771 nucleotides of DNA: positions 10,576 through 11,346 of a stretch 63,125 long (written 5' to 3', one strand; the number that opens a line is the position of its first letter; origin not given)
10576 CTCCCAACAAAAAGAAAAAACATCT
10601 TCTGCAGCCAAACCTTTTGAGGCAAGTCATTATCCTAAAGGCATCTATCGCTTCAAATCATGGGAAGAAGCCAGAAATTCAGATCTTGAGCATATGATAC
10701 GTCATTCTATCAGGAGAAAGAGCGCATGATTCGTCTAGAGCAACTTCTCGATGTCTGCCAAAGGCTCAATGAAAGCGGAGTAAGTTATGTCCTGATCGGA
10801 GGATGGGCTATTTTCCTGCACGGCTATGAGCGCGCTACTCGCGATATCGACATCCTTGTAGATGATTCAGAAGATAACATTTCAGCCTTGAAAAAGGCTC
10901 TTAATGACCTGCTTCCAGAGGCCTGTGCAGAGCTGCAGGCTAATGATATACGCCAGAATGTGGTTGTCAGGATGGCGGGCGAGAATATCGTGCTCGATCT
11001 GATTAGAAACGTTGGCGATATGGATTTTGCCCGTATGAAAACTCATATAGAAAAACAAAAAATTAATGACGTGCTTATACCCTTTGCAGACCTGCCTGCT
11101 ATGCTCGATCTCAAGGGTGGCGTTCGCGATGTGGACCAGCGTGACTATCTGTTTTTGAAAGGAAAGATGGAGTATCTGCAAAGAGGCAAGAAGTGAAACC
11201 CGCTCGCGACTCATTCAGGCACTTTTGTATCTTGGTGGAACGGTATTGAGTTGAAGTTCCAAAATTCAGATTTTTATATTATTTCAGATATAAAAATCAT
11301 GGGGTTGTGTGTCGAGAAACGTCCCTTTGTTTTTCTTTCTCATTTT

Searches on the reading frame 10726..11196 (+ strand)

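Call 5: search_protein_families(library=pfam, proteins=[window:10726-11196:+])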
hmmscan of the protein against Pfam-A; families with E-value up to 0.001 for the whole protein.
window:10726-11196:+ (156 aa): 4 families
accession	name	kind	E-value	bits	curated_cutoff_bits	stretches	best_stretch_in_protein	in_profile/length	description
PF10706.15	Aminoglyc_resit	-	8.5e-06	26.4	21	1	7-68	2-59/149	Aminoglycoside-2''-adenylyltransferase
PF08843.17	AbiEii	-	3.1e-05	24.5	22.5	1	19-80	13-73/238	Nucleotidyl transferase AbiEii toxin, Type IV TA system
PF09970.15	DUF2204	-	5.4e-05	23.3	20.3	1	4-100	2-98/181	Nucleotidyl transferase of unknown function (DUF2204)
PF19502.5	DUF6036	-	0.00013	22.3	23.6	1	15-61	11-60/164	Nucleotidyltransferase of unknown function (DUF6036)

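Call 44: search_protein_families(library=padloc, proteins=[window:10726-11196:+], max_evalue=0.01)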
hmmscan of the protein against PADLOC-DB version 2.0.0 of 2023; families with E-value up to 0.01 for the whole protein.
window:10726-11196:+ (156 aa): 2 families
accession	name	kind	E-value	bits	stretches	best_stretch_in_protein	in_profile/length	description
PDLC02291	AbiEii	-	0.0011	16.3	1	12-60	48-96/310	AbiEii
PDLC02288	AbiEii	-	0.0015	15.5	1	13-63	43-96/294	AbiEii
